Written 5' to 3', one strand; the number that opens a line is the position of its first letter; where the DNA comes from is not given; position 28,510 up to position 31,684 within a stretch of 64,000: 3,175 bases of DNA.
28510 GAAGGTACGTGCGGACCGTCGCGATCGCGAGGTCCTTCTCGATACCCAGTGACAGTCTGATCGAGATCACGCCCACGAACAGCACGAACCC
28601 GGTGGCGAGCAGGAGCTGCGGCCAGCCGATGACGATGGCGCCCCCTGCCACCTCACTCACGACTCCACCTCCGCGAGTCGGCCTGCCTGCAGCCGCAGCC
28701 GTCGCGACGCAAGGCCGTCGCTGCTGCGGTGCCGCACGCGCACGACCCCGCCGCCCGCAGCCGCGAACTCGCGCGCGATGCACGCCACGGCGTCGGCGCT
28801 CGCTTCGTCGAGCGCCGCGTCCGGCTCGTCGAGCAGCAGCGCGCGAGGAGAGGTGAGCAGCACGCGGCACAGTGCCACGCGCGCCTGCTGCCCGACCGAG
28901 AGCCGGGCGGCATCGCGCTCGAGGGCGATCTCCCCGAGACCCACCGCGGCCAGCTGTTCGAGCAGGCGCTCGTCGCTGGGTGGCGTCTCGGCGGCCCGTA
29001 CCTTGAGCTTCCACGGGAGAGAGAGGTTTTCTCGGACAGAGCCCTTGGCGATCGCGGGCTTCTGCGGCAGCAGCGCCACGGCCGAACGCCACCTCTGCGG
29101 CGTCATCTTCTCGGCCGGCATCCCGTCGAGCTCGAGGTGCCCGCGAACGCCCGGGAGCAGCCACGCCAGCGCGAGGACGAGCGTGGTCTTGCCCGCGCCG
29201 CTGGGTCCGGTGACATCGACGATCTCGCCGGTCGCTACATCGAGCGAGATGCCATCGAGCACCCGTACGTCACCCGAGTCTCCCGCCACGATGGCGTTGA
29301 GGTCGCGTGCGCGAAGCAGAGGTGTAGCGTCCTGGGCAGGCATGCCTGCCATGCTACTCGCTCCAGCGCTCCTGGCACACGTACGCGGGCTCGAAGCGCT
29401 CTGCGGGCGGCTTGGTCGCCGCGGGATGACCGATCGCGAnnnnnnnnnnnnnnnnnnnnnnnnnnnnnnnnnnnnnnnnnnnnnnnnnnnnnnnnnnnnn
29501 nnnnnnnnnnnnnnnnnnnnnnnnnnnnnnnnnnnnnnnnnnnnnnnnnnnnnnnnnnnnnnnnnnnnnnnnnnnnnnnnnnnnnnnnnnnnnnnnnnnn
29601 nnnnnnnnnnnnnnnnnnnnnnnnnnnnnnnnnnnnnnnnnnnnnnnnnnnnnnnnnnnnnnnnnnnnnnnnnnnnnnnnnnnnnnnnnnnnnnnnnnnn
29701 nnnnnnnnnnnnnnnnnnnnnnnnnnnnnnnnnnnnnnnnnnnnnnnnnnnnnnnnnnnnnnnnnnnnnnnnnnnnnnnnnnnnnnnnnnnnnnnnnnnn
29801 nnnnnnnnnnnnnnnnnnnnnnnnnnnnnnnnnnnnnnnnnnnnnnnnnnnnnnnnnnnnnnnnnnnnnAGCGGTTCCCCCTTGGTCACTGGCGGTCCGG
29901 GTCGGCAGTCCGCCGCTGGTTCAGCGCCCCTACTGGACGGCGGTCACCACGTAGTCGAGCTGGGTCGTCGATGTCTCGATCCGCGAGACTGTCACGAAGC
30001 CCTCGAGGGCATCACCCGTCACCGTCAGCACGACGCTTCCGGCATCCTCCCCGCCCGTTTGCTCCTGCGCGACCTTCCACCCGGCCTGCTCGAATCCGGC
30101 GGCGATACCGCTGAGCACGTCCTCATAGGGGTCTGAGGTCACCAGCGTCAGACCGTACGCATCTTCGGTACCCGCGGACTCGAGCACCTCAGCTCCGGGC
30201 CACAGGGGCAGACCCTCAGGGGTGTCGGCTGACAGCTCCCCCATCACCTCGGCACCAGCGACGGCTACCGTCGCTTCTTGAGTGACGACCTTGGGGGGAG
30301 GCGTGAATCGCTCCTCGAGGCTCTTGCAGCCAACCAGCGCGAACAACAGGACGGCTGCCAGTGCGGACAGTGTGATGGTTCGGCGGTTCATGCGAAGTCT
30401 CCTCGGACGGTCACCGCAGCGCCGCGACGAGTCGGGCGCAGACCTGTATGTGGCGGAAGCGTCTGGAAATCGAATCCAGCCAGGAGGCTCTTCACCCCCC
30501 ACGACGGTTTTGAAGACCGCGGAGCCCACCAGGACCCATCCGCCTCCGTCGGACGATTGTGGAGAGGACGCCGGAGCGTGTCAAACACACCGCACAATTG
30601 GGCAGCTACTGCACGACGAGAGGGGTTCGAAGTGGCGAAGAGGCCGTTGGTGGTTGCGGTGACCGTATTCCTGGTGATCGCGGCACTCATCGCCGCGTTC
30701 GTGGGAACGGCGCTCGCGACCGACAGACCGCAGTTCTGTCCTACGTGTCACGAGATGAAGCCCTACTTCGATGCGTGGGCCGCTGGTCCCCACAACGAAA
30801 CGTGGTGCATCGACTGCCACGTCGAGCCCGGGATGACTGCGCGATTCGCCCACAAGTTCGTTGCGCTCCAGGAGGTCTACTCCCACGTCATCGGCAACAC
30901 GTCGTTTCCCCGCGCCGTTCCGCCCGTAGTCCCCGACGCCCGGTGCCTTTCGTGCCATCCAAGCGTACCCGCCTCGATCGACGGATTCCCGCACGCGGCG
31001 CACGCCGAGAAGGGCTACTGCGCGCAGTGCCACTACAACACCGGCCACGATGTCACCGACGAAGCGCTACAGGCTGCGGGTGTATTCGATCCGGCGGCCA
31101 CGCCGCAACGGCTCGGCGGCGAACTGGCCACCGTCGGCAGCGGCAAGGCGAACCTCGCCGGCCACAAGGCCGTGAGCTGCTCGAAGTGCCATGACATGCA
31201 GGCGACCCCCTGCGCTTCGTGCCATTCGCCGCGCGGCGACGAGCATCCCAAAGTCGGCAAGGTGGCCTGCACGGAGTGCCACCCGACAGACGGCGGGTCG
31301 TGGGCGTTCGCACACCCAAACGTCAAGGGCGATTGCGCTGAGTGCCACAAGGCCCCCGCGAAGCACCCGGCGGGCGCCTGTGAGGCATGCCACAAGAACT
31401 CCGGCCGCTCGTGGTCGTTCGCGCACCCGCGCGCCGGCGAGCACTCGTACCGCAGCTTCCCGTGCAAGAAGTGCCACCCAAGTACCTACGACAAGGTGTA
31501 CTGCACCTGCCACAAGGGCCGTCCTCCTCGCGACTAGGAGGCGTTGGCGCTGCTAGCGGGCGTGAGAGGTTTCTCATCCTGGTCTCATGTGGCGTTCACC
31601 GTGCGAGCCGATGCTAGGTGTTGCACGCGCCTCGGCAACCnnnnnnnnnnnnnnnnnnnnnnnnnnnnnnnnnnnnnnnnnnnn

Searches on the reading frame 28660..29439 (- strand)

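Call 34: search_protein_families(library=pfam, proteins=[window:28660-29439:-], max_evalue=0.0001)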
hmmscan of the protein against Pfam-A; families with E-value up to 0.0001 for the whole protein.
window:28660-29439:- (260 aa): 1 family
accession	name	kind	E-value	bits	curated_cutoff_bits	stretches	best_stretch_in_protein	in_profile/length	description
PF00005.33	ABC_tran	-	6e-26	92.1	25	1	61-207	1-136/137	ABC transporter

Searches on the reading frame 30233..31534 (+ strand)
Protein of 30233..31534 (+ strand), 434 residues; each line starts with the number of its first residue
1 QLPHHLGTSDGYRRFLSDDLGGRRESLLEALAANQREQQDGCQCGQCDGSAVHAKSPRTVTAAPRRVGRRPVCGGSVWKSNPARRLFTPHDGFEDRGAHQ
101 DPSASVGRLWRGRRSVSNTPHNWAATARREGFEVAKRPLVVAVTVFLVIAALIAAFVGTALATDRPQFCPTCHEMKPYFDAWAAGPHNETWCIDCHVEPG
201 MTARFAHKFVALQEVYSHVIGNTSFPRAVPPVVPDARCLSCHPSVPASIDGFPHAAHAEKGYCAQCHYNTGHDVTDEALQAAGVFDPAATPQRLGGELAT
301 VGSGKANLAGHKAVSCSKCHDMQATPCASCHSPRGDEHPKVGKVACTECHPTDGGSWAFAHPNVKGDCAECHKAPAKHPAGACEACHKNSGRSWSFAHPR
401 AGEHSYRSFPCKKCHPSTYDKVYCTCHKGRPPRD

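Call 34: search_protein_families(library=pfam, proteins=[window:30233-31534:+], max_evalue=0.0001)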
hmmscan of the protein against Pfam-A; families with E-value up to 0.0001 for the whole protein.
window:30233-31534:+ (434 aa): 2 families
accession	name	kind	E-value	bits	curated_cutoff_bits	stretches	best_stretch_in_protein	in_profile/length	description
PF03264.19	Cytochrom_NNT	-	3.6e-11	43.5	24.1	1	139-224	9-100/174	NapC/NirT cytochrome c family, N-terminal region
PF14522.11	Cytochrome_C7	-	3.5e-06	27.2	24.8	0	190-267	14-66/67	Cytochrome c7 and related cytochrome c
